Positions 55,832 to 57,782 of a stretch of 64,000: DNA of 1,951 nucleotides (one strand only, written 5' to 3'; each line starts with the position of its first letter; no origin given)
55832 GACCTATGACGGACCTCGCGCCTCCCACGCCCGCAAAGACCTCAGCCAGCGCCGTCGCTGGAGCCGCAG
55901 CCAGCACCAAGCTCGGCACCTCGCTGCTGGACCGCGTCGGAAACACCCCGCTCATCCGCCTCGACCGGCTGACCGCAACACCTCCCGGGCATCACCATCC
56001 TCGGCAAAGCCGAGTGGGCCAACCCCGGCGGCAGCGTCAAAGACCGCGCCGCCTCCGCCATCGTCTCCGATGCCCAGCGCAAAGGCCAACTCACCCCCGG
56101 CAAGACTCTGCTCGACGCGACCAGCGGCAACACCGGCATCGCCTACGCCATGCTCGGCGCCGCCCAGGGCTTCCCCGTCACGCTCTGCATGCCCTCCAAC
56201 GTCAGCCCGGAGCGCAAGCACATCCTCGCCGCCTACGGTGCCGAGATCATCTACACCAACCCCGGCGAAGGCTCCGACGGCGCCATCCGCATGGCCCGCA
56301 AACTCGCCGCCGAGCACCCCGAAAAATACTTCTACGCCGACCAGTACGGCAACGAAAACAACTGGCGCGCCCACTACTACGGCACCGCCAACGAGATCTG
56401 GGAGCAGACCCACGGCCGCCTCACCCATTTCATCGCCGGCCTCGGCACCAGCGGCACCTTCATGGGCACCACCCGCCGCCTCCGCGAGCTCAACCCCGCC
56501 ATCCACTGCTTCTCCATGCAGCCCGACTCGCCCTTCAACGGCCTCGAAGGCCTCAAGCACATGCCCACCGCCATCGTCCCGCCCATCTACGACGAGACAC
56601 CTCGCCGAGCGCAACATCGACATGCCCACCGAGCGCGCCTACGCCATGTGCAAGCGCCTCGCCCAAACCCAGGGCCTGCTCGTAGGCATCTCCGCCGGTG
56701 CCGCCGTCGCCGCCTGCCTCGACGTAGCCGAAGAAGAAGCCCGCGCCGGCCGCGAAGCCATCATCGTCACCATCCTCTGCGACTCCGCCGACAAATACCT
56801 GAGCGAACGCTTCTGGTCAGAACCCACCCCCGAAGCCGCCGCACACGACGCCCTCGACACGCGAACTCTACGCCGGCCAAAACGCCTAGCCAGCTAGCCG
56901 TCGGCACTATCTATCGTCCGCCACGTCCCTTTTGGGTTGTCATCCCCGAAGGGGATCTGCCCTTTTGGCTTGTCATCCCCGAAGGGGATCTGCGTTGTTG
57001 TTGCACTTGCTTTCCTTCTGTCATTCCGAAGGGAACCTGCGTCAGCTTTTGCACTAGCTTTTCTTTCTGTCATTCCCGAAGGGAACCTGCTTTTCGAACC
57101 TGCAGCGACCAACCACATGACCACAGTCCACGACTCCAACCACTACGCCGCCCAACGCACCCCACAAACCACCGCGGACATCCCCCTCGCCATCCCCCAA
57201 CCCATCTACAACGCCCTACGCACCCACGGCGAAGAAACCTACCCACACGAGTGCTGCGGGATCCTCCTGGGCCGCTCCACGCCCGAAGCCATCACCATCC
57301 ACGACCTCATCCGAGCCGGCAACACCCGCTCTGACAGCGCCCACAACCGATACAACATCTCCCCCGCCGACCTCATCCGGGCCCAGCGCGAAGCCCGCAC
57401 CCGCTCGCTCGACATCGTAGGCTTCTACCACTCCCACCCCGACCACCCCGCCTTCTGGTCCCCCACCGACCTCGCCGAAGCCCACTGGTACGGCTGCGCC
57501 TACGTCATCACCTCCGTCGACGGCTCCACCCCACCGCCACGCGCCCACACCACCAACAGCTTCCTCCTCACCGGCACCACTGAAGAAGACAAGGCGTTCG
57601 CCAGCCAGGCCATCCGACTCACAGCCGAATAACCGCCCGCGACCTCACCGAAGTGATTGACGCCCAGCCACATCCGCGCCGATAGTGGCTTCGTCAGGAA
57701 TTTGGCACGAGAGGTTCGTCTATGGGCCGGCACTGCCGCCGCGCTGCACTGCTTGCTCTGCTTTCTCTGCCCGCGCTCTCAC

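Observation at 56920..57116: Array of four hairpin-forming short repeats filling the cysM-JAMM intergenic region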

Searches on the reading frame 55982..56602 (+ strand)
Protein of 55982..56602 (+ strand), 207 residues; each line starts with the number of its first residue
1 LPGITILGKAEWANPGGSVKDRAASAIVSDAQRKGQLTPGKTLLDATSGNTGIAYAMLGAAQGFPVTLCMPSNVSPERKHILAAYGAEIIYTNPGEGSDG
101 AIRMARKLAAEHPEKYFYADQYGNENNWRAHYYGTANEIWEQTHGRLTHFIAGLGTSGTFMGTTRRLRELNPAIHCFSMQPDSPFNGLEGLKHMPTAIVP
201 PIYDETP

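Call 21: search_protein_families(library=pfam, proteins=[window:55982-56602:+])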
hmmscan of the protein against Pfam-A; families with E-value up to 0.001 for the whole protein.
seq(207 aa): 1 family
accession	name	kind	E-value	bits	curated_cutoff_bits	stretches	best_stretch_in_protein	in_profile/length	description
PF00291.31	PALP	-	4.3e-51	174.4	35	1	3-182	21-193/295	Pyridoxal-phosphate dependent enzyme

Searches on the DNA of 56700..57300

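Call 7: search_rna_families(source=window, start=56700, end=57300, threshold=evalue, max_evalue=10)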
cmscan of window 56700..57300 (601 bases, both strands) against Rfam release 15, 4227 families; matches with E-value up to 10: 1.
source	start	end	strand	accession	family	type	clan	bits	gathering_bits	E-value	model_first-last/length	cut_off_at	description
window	56700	56778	+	RF01390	isrG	Gene; sRNA;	-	8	100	9.3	198-279/279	5'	isrG Hfq binding RNA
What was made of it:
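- On Cis-regulatory RNA of cysM-JAB: Rfam gives nothing at E<=10 (call 7).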

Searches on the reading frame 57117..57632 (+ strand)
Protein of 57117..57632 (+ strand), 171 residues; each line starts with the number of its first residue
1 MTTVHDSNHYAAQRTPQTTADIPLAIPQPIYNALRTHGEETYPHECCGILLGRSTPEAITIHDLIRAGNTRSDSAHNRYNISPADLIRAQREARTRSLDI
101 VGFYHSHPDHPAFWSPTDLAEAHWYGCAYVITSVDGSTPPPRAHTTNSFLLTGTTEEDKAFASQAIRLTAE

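Call 20: find_encoding_contigs(protein=window:57117-57632:+, flank=10000, max_places=6)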
Protein window:57117-57632:+ (171 aa): no gene with exactly this product is on record in the collection.

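Call 21: search_protein_families(library=pfam, proteins=[window:57117-57632:+])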
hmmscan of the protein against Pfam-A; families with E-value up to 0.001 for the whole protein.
window:57117-57632:+ (171 aa): 2 families
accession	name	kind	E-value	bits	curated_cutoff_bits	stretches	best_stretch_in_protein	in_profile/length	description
PF14464.11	Prok-JAB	-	1.1e-23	83.7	25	1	27-137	1-104/114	Prokaryotic homologs of the JAB domain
PF01398.27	JAB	-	2e-08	34.5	22.5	1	37-120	19-106/117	JAB1/Mov34/MPN/PAD-1 ubiquitin protease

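Call 22: find_homologous_proteins(query=window:57117-57632:+, max_evalue=1e-20)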
Query window:57117-57632:+ (171 aa): 7910 proteins with E <= 1e-20 among 8000 candidates; the best 120 are listed.
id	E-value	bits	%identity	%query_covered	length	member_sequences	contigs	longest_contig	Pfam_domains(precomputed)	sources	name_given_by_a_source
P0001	4.4e-112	390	100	100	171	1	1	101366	PF01398.27,PF14464.12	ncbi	-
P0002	3.3e-81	289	72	98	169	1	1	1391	PF01398.27,PF14464.12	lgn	-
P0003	7.6e-80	285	72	99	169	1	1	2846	PF01398.27,PF14464.12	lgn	-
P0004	1.7e-79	284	75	97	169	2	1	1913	PF01398.27,PF14464.12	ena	-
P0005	3.2e-79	283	73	99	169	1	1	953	PF01398.27,PF14464.12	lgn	-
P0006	4.5e-78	279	72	97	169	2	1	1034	PF01398.27,PF14464.12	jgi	jgi:proteasome lid subunit RPN8/RPN11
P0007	8.6e-78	278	72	97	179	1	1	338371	PF01398.27,PF14464.12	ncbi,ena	-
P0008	1.1e-76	274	70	98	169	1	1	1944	PF01398.27,PF14464.12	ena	-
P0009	2.3e-76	273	69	98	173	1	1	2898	PF01398.27,PF14464.12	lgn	-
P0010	3.4e-76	273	69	99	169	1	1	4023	PF01398.27,PF14464.12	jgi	jgi:proteasome lid subunit RPN8/RPN11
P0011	5.2e-75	269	68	98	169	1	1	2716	PF01398.27,PF14464.12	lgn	-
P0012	7.4e-75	269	70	98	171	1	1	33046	PF01398.27,PF14464.12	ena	-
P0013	1.0e-73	265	69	97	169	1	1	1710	PF01398.27,PF14464.12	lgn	-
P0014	9.7e-73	262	67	97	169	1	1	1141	PF01398.27,PF14464.12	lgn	-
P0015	1.2e-72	261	67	97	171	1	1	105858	PF01398.27,PF14464.12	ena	-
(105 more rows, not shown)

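Call 23: find_encoding_contigs(protein=P0001, flank=10000, max_places=3)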
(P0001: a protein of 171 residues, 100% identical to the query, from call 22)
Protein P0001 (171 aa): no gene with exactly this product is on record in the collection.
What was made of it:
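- Tried and rejected: Exact look-up of the window's JAB protein to recover the source contig failed twice (calls 20, 23).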

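Call 24: find_encoding_contigs(protein=P0007, flank=10000, max_places=3)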
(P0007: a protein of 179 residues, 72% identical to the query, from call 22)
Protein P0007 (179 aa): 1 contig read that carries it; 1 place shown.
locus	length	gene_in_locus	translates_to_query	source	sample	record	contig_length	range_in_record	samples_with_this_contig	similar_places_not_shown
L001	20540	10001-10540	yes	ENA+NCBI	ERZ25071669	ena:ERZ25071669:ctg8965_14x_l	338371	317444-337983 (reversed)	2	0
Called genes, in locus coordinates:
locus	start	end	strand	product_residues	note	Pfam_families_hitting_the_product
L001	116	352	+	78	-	-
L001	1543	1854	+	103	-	-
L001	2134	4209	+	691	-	PF02057:Glyco_hydro_59, PF21708:Glyco_hydro_59_C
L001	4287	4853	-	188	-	PF00440:TetR_N (faint), PF13305:TetR_C_33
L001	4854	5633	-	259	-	PF12146:Hydrolase_4 (weak), PF12697:Abhydrolase_6, PF00561:Abhydrolase_1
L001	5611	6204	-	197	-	PF03602:Cons_hypoth95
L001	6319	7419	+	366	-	PF00571:CBS (faint)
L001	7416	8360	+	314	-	PF00590:TP_methylase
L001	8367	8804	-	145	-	-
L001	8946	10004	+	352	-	PF00291:PALP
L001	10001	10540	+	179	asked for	PF01398:JAB, PF14464:Prok-JAB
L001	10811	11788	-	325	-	PF00892:EamA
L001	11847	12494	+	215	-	-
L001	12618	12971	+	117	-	PF11969:DcpS_C, PF01230:HIT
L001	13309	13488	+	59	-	-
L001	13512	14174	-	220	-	-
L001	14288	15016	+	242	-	PF01625:PMSR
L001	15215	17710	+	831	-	PF01734:Patatin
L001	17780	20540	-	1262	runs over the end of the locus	-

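Call 72: list_cluster_members(proteins=[P0001])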
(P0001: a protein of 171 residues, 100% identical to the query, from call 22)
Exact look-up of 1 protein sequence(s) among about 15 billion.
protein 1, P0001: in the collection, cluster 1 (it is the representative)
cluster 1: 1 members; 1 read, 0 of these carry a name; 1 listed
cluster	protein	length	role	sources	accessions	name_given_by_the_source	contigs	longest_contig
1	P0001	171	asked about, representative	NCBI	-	-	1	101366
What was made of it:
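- Tried and rejected: The cluster look-up gave no accession (call 72).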

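Call 74: find_related_loci(query=window:57117-57629:+, collection=metagenome_contigs, flank=2500)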
Query window:57117-57629:+ (171 aa) in metagenome_contigs; peptide patterns used: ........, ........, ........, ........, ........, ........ (x = any residue, [..] = any of these).
600 stretches matched a pattern (row limit reached: there are more); 588 encode a relative of the query (tblastn E <= 1e-3); the best 80 are kept; 80 distinct loci.
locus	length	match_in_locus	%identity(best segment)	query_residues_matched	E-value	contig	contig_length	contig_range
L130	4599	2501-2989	61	6-168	7e-70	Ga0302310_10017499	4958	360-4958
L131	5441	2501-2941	67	20-166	2e-68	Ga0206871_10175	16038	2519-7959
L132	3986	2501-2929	69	22-168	2e-68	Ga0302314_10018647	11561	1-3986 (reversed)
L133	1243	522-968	67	17-169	1e-72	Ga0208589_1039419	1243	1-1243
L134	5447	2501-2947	62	19-171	4e-66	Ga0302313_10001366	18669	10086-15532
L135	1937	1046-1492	62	19-171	6e-68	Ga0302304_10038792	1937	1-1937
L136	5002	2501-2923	63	24-168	8e-64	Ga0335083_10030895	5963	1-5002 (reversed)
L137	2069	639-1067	65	22-168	6e-65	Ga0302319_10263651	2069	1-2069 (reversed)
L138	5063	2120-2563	64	24-171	1e-63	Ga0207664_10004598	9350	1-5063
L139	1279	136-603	60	17-169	1e-66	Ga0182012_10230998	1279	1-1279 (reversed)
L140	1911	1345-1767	66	24-168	1e-64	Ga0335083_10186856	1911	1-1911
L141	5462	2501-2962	59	11-168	9e-63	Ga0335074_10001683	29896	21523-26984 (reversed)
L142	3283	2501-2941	62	18-168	1e-62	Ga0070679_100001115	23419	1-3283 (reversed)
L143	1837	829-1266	63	19-168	1e-64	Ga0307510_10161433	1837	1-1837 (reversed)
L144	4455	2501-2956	61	12-169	7e-63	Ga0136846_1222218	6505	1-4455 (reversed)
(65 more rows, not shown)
